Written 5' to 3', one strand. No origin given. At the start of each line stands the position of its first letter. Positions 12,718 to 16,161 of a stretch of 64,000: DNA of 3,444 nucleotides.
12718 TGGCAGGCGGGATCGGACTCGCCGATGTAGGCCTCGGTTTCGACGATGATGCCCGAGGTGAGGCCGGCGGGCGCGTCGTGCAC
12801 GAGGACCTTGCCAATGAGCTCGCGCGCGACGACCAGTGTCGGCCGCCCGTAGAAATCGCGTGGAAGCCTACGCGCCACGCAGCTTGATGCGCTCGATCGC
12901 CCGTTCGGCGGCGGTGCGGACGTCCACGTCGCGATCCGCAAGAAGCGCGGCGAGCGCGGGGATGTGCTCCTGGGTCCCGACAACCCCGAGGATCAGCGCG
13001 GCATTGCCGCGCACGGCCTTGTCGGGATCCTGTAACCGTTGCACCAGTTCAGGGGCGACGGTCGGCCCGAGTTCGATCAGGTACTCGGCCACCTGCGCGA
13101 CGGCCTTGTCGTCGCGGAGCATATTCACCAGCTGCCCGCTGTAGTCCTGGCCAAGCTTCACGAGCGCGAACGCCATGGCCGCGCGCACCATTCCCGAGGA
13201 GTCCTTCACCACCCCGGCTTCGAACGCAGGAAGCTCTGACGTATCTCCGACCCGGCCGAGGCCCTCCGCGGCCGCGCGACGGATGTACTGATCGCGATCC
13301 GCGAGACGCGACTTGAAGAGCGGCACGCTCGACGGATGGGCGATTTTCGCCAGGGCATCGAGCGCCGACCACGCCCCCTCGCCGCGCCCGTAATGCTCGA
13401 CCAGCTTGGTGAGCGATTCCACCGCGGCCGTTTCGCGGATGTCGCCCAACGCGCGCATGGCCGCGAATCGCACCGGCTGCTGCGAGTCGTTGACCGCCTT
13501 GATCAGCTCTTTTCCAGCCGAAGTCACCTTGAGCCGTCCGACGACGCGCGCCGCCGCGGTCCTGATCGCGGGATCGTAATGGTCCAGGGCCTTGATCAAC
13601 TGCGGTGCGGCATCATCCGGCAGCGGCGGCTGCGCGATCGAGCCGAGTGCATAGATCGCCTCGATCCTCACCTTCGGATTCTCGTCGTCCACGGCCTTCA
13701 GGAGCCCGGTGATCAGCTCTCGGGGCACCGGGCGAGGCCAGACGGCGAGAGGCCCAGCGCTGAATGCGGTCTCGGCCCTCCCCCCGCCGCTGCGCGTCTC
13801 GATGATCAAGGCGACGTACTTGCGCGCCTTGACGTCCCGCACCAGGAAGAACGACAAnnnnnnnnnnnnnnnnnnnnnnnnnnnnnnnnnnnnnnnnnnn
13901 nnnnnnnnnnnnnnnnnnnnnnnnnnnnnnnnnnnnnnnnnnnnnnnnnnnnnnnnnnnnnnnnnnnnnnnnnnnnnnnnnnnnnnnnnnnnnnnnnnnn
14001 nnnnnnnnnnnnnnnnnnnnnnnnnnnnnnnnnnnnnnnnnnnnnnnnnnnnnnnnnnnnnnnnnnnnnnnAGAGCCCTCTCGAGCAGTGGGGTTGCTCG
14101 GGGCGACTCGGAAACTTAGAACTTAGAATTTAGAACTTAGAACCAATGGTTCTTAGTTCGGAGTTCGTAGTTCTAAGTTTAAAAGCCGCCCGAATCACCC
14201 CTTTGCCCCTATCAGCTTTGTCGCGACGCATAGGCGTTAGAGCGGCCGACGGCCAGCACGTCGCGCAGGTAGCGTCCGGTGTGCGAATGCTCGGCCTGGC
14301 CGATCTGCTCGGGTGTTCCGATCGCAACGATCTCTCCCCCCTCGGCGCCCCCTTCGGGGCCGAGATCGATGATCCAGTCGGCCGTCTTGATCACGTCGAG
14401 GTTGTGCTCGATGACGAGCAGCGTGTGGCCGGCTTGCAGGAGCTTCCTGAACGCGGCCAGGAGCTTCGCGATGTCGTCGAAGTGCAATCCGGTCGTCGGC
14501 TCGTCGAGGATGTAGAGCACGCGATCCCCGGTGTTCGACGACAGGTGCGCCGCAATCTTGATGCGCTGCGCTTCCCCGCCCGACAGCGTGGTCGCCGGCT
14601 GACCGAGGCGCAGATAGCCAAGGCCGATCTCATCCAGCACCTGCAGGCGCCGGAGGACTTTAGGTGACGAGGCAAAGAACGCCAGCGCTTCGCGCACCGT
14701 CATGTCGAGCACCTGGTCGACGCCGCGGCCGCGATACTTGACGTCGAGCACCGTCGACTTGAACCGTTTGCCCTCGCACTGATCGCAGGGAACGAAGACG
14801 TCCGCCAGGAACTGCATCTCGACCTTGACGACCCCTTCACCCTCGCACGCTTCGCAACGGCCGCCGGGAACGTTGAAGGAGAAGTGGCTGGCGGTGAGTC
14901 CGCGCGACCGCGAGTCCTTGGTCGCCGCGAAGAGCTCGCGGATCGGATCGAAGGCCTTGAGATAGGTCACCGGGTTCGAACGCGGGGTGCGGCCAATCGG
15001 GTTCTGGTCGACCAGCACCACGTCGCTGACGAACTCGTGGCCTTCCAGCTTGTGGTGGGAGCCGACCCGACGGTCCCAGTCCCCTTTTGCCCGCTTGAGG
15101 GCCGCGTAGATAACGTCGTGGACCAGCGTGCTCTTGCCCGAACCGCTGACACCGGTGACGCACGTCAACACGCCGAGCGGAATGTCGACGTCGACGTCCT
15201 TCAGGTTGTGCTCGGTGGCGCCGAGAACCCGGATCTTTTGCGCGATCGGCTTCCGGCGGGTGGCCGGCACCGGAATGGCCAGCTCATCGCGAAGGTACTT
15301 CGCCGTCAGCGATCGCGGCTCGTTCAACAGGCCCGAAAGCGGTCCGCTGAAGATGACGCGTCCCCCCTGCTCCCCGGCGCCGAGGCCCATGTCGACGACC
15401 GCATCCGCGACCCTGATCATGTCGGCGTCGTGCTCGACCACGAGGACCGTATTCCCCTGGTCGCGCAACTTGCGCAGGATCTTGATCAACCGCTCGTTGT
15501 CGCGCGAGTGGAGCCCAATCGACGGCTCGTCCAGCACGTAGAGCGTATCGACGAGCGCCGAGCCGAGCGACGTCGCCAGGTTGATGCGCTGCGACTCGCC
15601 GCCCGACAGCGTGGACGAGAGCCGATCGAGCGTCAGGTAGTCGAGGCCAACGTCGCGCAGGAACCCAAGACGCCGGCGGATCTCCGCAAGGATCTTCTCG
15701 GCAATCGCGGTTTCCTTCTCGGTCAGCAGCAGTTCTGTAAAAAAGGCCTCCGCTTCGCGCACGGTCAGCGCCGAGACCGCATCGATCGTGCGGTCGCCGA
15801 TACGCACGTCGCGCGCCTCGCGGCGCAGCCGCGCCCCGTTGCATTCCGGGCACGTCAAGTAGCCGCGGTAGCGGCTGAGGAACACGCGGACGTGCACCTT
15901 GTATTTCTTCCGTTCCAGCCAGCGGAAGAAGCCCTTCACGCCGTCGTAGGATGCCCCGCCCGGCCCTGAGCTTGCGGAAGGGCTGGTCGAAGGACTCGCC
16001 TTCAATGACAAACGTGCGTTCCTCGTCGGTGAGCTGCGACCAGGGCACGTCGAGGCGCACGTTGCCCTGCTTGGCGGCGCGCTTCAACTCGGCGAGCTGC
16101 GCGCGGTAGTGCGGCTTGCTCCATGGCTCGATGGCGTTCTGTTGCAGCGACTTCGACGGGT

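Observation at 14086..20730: A repeat family with a conserved head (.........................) and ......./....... heptamer arms, in hairpin and MITE-like versions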

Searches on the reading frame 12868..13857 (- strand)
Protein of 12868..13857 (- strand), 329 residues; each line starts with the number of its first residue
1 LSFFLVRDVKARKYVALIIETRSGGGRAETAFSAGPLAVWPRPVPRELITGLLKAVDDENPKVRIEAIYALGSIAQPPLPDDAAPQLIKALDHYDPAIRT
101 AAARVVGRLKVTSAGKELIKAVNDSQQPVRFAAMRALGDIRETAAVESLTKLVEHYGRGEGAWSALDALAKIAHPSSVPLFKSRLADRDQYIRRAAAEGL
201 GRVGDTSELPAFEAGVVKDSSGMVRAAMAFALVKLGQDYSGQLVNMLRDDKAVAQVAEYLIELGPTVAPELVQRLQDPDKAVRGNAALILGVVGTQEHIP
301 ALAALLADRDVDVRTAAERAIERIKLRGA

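Call 68: find_homologous_proteins(query=window:12868-13857:-)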
Query window:12868-13857:- (329 aa): 1541 proteins with E <= 0.001 among 8000 candidates; the best 120 are listed.
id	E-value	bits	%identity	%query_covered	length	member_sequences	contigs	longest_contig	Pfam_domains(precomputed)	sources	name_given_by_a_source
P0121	5.5e-179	613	88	100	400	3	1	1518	PF23271.2,PF12717.14,PF02985.29,PF03130.23,PF13513.13,PF01602.27,PF13646.13,PF23227.2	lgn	-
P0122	4.3e-174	596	86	100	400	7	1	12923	PF12717.14,PF25786.1,PF02985.29,PF03130.23,PF13513.13,PF01602.27,PF13646.13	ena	-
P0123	2.2e-171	588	86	100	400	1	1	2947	PF23271.2,PF12717.14,PF00514.30,PF25786.1,PF02985.29,PF03130.23,PF13513.13,PF01602.27,PF13646.13,PF23227.2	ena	-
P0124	4.2e-168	577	84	100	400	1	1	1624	PF23271.2,PF12717.14,PF00514.30,PF02985.29,PF03130.23,PF20168.5,PF13513.13,PF01602.27,PF13646.13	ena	-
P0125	5.4e-157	540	79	100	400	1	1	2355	PF23271.2,PF12717.14,PF00514.30,PF25786.1,PF02985.29,PF03130.23,PF20168.5,PF13513.13,PF01602.27,PF13646.13,PF23227.2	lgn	-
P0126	1.1e-143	497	73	100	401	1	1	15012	PF23271.2,PF12717.14,PF02985.29,PF03130.23,PF20168.5,PF13513.13,PF01602.27,PF13646.13,PF23227.2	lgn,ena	-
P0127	7.8e-143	494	72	100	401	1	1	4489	PF12717.14,PF02985.29,PF03130.23,PF13513.13,PF01602.27,PF13646.13,PF23227.2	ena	-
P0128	3.0e-142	492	72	99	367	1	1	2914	PF12717.14,PF02985.29,PF03130.23,PF20168.5,PF13513.13,PF01602.27,PF13646.13,PF23227.2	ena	-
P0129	1.3e-141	490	72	100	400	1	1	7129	PF12717.14,PF02985.29,PF03130.23,PF13513.13,PF01602.27,PF13646.13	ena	-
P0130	8.1e-141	487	72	99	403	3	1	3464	PF12717.14,PF02985.29,PF03130.23,PF13513.13,PF13646.13,PF23227.2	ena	-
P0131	3.4e-140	485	71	100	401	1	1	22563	PF12717.14,PF25786.1,PF02985.29,PF03130.23,PF13513.13,PF01602.27,PF13646.13,PF23227.2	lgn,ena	-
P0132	4.1e-140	485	71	100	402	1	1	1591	PF12717.14,PF02985.29,PF03130.23,PF13513.13,PF01602.27,PF13646.13,PF23227.2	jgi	jgi:HEAT repeat protein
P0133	5.4e-138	478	72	100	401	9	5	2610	PF12717.14,PF02985.29,PF03130.23,PF20168.5,PF13513.13,PF01602.27,PF13646.13,PF23227.2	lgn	-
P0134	3.8e-137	475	70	99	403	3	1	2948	PF12717.14,PF02985.29,PF03130.23,PF20168.5,PF13513.13,PF01602.27,PF13646.13,PF23227.2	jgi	jgi:HEAT repeat protein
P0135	1.3e-136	473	70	100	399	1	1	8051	PF12717.14,PF02985.29,PF03130.23,PF13513.13,PF01602.27,PF13646.13,PF23227.2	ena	-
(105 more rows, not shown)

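Call 69: find_encoding_contigs(protein=P0122, flank=10000, max_places=3)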
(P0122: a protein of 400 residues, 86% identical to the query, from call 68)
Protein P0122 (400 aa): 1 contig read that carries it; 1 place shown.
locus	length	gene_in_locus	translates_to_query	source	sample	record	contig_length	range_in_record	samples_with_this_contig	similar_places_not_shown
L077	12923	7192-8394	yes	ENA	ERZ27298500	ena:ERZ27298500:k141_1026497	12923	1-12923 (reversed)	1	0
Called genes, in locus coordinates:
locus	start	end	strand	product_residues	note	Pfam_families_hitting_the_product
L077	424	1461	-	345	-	PF03372:Exo_endo_phos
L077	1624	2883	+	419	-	PF01306:LacY_symp (weak), PF03825:Nuc_H_symport, PF12832:MFS_1_like, PF07690:MFS_1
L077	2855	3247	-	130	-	-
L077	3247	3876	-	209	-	PF00076:RRM_1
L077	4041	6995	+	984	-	PF00005:ABC_tran (faint), PF02463:SMC_N (faint), PF13191:AAA_16 (faint), PF13481:AAA_25 (faint), PF13555:AAA_29 (faint), PF20703:nSTAND1 (faint), PF17760:UvrA_inter, PF17755:UvrA_DNA-bind, +2 more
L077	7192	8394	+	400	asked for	PF02985:HEAT (faint), PF12717:Cnd1 (faint), PF13513:HEAT_EZ (faint), PF03130:HEAT_PBS (faint), PF25786:HEAT_GCN1_C (faint), PF01602:Adaptin_N (weak), PF13646:HEAT_2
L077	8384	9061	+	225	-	PF02245:Pur_DNA_glyco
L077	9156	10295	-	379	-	PF00089:Trypsin, PF10459:Peptidase_S46 (faint), PF13365:Trypsin_2, PF00595:PDZ (weak), PF13180:PDZ_2, PF17820:PDZ_6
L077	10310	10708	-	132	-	PF00011:HSP20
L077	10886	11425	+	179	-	PF08207:EFP_N, PF01132:EFP, PF09285:Elong-fact-P_C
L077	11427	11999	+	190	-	PF00265:TK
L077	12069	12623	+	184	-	-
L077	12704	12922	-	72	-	?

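Call 70: find_encoding_contigs(protein=P0123, flank=10000, max_places=3)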
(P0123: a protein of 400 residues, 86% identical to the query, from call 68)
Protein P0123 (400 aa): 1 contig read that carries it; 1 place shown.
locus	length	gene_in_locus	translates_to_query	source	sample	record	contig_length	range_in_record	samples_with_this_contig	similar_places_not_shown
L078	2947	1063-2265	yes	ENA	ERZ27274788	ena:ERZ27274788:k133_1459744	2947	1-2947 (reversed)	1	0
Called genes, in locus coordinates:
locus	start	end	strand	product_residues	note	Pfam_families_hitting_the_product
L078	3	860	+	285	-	?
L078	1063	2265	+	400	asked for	PF23271:HEAT_GCN1 (faint), PF00514:Arm (faint), PF02985:HEAT (faint), PF13513:HEAT_EZ (faint), PF03130:HEAT_PBS (faint), PF25786:HEAT_GCN1_C (faint), PF01602:Adaptin_N (faint), PF13646:HEAT_2, +2 more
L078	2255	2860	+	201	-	PF02245:Pur_DNA_glyco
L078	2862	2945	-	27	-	?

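Call 71: find_encoding_contigs(protein=P0125, flank=10000, max_places=3)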
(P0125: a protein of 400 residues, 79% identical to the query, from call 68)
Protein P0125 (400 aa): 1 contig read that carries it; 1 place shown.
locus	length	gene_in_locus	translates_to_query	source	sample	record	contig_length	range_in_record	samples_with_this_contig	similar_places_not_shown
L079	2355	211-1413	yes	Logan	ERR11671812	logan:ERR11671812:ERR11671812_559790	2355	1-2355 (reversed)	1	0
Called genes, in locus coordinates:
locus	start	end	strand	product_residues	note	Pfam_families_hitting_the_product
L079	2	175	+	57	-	?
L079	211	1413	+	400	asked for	PF23271:HEAT_GCN1 (faint), PF00514:Arm (faint), PF02985:HEAT (faint), PF12717:Cnd1 (faint), PF03130:HEAT_PBS (faint), PF13513:HEAT_EZ (faint), PF25786:HEAT_GCN1_C (faint), PF13646:HEAT_2, +3 more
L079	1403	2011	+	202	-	PF02245:Pur_DNA_glyco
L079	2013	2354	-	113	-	?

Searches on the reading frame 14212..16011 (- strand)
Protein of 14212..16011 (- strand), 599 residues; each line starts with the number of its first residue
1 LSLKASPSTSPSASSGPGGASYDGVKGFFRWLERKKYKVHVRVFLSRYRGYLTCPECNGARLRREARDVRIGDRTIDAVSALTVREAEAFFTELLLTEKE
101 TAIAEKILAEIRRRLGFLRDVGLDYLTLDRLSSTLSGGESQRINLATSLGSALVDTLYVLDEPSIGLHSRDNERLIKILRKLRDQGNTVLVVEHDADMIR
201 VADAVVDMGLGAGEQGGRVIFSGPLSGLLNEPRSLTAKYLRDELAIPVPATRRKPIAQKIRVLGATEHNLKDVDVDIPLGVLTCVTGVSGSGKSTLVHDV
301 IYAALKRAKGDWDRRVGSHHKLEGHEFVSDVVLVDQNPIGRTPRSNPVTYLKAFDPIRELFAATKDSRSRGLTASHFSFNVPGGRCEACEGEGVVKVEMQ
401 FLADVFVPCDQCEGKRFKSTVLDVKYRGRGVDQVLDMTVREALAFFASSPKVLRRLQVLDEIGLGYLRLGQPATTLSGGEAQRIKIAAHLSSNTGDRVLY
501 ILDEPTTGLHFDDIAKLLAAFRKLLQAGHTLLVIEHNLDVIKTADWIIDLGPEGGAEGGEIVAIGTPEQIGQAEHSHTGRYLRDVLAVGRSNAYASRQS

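Call 16: search_protein_families(library=pfam, proteins=[window:14212-16011:-])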
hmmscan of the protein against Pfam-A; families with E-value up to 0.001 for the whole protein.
window:14212-16011:- (599 aa): 7 families
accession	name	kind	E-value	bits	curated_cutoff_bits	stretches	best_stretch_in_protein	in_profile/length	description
PF00005.33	ABC_tran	-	1e-16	62.2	25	1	438-507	75-137/137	ABC transporter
PF13304.12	AAA_21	-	6.1e-09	36.8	27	0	81-191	188-295/304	AAA domain, putative AbiEii toxin, Type IV TA system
PF02463.25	SMC_N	-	7e-09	35.9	40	0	120-208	135-211/220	RecF/RecN/SMC N terminal domain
PF00684.25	DnaJ_CXXCXGXG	-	7e-05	23.5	32.7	0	385-415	17-50/65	DnaJ central domain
PF13191.12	AAA_16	-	0.0002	22.3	32.6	0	283-315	27-63/167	AAA ATPase domain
PF25199.1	nSTAND_NTPase5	-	0.00062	20.1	34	0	262-308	24-67/145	Novel STAND NTPase 5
PF13555.12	AAA_29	-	0.00096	19.3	27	0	272-297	14-39/61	P-loop containing region of AAA domain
